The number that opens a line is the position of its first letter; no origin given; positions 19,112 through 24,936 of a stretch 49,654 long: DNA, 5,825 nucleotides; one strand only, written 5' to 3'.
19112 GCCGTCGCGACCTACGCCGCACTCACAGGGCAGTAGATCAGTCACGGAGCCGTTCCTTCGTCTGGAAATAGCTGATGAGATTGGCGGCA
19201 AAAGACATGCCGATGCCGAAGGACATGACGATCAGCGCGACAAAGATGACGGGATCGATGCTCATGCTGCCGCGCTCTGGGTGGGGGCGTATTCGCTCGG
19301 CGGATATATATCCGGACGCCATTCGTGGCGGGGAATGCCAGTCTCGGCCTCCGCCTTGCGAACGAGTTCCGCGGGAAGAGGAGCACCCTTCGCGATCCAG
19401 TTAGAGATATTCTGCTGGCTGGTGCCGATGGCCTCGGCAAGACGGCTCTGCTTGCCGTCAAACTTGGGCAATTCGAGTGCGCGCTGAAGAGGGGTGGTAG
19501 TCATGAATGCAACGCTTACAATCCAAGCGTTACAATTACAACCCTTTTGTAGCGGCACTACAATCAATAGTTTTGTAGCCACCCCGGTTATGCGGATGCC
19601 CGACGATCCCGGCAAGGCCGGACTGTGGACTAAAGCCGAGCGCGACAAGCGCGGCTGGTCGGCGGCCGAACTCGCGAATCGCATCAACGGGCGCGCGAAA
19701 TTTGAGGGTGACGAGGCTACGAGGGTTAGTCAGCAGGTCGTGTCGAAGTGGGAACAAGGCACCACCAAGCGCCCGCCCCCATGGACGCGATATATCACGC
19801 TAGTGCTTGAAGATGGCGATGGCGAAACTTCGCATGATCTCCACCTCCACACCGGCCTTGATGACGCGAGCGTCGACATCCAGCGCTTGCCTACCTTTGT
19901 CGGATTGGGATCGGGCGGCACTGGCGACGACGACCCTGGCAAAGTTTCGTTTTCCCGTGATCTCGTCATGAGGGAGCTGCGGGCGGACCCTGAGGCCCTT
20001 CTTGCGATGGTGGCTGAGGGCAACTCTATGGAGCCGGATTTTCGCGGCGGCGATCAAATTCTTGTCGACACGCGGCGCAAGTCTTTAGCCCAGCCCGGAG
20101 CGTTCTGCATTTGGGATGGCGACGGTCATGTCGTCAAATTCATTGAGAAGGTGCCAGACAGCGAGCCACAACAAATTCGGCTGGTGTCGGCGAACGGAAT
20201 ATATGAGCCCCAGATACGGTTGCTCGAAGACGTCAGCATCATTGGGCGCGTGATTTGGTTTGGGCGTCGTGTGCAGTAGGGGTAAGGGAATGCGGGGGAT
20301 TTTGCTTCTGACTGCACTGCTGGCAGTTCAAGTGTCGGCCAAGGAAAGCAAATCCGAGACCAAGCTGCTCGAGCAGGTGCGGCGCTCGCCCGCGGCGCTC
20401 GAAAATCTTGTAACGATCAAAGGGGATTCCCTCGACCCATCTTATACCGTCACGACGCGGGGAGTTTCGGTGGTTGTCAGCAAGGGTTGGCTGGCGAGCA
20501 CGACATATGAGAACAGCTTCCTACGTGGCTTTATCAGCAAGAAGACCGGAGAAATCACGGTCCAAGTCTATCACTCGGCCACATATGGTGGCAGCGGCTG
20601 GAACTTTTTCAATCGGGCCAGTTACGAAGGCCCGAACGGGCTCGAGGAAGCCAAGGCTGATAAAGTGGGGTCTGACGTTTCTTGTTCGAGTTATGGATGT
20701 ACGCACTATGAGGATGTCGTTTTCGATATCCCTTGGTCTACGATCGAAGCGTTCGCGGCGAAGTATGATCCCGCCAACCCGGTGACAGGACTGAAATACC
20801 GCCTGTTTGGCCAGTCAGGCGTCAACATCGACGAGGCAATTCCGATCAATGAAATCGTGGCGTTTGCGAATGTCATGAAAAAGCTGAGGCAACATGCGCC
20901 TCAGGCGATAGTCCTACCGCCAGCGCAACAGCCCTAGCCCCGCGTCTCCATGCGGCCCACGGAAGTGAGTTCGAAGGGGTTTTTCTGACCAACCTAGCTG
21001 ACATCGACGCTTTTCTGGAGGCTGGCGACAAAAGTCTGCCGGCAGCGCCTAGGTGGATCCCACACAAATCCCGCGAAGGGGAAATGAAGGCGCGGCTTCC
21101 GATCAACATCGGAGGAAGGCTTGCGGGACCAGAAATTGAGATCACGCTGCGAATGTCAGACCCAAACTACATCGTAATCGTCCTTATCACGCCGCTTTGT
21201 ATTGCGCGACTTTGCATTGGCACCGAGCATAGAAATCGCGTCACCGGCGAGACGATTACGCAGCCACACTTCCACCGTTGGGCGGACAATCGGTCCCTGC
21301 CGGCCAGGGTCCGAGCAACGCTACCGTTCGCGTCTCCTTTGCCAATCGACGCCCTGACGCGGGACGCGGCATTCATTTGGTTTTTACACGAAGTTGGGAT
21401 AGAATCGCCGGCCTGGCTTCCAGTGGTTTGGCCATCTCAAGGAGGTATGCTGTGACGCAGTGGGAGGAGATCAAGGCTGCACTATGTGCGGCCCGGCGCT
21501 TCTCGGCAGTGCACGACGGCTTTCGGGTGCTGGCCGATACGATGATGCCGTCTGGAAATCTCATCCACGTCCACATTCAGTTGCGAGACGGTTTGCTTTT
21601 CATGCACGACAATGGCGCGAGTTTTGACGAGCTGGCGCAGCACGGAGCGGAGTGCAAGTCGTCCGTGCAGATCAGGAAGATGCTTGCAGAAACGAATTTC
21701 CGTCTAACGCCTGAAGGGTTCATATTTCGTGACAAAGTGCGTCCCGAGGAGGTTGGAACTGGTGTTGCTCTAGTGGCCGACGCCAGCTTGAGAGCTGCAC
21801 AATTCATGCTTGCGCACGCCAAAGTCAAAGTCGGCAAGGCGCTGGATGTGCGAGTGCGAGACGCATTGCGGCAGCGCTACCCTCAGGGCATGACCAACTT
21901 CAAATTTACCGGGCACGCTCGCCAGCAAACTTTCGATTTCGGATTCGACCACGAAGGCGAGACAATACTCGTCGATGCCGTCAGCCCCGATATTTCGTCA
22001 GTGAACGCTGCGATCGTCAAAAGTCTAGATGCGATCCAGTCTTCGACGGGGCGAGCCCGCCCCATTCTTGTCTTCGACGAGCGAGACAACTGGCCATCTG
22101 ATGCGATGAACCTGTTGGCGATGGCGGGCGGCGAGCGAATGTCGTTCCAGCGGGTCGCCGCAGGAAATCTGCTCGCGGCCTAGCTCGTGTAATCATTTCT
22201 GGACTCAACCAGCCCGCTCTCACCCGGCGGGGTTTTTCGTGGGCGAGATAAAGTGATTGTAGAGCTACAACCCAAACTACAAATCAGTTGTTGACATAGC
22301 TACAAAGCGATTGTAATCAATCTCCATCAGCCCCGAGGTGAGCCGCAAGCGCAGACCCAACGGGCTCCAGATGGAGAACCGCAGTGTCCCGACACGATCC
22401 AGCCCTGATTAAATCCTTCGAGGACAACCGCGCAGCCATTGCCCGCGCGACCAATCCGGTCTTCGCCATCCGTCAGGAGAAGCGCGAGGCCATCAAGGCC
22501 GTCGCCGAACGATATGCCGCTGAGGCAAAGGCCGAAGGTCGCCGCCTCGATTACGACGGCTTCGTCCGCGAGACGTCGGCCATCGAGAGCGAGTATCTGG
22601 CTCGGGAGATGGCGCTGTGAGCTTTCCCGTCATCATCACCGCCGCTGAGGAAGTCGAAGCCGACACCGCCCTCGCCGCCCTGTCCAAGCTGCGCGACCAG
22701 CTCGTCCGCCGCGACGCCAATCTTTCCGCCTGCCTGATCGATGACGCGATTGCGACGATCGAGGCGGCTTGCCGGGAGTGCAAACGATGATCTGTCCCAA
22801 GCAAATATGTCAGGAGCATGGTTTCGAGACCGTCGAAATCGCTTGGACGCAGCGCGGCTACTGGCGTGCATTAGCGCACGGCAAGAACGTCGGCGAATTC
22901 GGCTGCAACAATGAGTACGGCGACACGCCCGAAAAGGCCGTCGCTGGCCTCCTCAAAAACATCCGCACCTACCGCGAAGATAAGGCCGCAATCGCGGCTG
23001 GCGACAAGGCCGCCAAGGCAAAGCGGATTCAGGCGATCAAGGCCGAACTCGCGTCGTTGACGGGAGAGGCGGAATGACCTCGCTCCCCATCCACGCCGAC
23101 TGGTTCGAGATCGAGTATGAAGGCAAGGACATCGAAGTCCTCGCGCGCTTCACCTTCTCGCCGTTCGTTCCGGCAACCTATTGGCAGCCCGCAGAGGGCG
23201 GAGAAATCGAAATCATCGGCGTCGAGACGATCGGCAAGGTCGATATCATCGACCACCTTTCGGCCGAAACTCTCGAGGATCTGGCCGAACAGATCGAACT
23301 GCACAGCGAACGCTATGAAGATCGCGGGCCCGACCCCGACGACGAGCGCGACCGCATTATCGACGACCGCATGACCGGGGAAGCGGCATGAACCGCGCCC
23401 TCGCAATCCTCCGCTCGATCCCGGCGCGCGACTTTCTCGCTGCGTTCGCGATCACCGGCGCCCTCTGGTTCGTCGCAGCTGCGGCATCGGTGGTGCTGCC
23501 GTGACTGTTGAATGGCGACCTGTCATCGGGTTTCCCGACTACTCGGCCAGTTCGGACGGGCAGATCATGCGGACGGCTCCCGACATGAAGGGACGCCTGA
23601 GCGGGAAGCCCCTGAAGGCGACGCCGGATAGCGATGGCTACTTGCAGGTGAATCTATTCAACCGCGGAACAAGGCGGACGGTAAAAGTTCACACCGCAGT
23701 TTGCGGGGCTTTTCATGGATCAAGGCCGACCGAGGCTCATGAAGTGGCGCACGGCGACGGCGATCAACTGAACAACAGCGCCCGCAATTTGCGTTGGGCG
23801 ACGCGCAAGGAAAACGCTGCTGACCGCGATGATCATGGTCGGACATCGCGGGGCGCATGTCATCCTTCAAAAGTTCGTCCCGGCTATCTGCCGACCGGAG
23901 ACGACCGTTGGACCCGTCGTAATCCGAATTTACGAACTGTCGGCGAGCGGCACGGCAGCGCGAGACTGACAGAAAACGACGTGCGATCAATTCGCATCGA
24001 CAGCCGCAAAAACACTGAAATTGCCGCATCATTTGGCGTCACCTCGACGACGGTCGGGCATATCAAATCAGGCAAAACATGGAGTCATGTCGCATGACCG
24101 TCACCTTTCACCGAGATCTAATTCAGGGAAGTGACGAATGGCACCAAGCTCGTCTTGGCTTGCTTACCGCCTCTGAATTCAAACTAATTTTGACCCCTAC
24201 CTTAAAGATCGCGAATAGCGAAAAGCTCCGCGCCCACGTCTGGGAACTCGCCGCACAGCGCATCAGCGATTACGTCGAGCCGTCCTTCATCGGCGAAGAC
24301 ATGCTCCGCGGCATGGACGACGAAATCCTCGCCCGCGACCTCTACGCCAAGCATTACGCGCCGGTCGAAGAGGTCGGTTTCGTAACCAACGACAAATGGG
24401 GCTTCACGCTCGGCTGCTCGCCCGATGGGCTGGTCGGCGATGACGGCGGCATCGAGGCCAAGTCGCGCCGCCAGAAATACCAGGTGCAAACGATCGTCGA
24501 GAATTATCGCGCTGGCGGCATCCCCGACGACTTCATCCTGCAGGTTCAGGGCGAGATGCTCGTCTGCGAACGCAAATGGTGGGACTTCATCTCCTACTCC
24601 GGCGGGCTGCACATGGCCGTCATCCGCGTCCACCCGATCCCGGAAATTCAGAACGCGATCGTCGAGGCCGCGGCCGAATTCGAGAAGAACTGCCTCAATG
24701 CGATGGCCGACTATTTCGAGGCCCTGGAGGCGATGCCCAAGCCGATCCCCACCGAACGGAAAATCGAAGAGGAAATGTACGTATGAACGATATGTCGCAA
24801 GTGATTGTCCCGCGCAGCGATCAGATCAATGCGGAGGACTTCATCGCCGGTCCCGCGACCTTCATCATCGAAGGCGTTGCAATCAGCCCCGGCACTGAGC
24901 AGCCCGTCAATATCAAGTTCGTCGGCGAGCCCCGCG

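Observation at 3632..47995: Seven-copy 13-14-nt motif at fixed distance upstream of late genes: candidate phage-specific promoters with short or absent leaders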

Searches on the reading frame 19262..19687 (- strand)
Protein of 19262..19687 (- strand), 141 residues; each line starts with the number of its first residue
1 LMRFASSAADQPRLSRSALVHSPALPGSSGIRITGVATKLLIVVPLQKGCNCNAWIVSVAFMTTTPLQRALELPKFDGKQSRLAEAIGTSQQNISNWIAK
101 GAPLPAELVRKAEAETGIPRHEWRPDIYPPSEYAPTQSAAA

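Call 13: search_protein_families(library=pfam, proteins=[window:19262-19687:-], max_evalue=0.01)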
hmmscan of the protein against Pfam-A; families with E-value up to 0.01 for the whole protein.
window:19262-19687:- (141 aa): 3 families
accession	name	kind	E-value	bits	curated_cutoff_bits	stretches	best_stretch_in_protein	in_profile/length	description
PF15943.11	YdaS_toxin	-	1.2e-10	41.5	30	1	78-129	9-62/65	Bacterial toxin YdaS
PF01381.28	HTH_3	-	0.0007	20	23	1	79-122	11-54/55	Helix-turn-helix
PF07022.19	Phage_CI_repr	-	0.0052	17.5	22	0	79-119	14-53/65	Bacteriophage CI repressor helix-turn-helix domain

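Call 18: search_protein_families(library=phrogs, proteins=[window:19262-19687:-], max_evalue=0.01)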
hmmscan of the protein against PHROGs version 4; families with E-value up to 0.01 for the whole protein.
window:19262-19687:- (141 aa): 6 families
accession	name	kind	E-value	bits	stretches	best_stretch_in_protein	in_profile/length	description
phrog_35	-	transcription regulation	1.6e-13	52.1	1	62-138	73-150/181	transcriptional repressor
phrog_25161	-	unknown function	1.7e-05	25.9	1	79-134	17-74/163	-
phrog_8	-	transcription regulation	0.00089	19.8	1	79-128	172-220/346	transcriptional regulator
phrog_4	-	transcription regulation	0.0025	17.9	1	77-120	147-188/400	transcriptional repressor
phrog_2328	-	transcription regulation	0.006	17.4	1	78-121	29-72/128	transcriptional repressor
phrog_409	-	transcription regulation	0.009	17.6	0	75-116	22-61/127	transcriptional regulator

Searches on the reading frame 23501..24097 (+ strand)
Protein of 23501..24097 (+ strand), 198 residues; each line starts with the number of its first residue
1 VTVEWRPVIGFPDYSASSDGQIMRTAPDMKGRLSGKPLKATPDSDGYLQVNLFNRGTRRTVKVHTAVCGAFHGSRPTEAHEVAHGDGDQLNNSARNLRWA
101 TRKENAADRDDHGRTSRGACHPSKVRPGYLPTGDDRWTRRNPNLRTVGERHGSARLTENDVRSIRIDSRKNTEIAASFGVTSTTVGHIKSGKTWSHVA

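Call 13: search_protein_families(library=pfam, proteins=[window:23501-24097:+], max_evalue=0.01)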
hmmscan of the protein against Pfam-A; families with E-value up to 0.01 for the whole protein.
window:23501-24097:+ (198 aa): 2 families
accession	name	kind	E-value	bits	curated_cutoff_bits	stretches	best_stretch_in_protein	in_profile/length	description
PF13392.12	HNH_3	-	8.2e-12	45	24.8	1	62-107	2-46/46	HNH endonuclease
PF07463.16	NUMOD4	-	0.00014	22.4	23.4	1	4-52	2-48/49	NUMOD4 motif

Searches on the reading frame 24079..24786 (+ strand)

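Call 13: search_protein_families(library=pfam, proteins=[window:24079-24786:+], max_evalue=0.01)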
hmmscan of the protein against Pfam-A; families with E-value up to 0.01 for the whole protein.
window:24079-24786:+ (235 aa): 1 family
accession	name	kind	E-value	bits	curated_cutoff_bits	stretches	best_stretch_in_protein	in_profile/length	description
PF09588.16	YqaJ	-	2.4e-14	54.3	22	1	20-164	1-148/150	YqaJ-like viral recombinase domain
